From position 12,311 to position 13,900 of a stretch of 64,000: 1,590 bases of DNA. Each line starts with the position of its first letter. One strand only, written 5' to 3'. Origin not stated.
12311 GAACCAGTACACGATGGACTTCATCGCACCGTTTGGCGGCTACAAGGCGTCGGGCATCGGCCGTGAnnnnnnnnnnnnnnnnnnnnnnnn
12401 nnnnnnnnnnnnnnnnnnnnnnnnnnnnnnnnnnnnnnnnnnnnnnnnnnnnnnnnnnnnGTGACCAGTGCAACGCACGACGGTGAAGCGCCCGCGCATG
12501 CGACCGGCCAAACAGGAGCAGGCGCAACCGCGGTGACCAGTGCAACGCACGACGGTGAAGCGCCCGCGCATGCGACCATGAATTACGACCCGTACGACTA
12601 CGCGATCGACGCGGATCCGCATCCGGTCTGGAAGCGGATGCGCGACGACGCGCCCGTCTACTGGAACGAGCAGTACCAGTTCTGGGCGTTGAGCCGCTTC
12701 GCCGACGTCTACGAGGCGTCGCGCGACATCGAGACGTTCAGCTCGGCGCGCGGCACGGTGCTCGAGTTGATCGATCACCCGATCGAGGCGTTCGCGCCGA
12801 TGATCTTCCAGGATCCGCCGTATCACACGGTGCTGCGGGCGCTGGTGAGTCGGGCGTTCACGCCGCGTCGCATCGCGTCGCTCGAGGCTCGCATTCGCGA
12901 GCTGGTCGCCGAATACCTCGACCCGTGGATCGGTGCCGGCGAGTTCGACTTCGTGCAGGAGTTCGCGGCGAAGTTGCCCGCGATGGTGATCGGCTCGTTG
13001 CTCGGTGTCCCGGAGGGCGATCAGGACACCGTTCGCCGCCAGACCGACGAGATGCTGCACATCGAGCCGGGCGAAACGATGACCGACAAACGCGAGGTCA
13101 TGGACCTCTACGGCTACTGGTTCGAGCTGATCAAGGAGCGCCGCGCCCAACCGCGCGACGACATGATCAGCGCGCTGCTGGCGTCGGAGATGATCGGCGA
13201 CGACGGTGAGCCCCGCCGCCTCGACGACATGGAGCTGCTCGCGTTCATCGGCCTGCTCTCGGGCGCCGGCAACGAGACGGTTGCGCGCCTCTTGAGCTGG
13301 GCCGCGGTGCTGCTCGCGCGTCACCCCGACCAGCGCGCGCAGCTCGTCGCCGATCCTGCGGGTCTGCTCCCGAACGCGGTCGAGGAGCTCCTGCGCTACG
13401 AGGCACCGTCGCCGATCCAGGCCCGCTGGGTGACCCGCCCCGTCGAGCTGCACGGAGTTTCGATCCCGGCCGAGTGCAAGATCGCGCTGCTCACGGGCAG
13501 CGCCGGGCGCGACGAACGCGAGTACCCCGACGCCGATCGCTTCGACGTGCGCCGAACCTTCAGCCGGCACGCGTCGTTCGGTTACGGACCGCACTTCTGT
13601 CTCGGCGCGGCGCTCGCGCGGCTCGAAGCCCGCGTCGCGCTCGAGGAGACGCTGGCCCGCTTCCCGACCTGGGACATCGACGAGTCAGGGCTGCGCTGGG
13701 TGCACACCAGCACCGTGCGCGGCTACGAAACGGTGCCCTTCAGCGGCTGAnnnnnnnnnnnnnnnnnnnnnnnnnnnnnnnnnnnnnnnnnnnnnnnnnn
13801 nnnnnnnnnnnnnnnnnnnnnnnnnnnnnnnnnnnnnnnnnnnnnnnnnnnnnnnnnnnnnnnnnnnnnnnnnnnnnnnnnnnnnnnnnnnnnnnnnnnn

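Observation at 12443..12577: Perfect 63-nt tandem duplication fills the whole ALDH-stop to P450-start spacer (founding copy of a dispersed module)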

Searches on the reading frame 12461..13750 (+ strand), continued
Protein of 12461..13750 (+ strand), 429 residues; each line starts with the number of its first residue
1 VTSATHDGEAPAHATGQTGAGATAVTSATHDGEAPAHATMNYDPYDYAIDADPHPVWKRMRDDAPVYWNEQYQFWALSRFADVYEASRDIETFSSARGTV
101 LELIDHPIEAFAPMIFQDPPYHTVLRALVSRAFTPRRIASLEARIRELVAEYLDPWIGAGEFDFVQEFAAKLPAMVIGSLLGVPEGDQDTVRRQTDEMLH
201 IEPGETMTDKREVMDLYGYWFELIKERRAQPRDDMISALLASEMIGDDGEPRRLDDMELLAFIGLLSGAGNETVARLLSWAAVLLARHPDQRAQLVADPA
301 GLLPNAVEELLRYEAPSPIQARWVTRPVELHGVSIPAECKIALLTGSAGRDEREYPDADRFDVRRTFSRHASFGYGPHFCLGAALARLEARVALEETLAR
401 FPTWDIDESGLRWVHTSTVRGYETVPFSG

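Call 67: search_protein_families(library=pfam, proteins=[L148:580-1665:-], max_evalue=0.001)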
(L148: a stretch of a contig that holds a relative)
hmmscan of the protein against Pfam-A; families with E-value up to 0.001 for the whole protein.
L148:580-1665:- (361 aa): 1 family
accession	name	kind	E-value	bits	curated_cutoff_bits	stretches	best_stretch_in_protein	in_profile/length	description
PF02628.20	COX15-CtaA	-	4.3e-26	92.1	29.9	3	85-212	74-206/322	Cytochrome oxidase assembly protein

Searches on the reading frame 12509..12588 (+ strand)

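Call 67: search_protein_families(library=pfam, proteins=[L148:580-1665:-], max_evalue=0.001)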
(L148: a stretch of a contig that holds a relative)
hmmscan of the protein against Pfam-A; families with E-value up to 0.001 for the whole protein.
L148:580-1665:- (361 aa): 1 family
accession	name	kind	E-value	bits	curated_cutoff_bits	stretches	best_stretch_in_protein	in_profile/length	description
PF02628.20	COX15-CtaA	-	4.3e-26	92.1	29.9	3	85-212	74-206/322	Cytochrome oxidase assembly protein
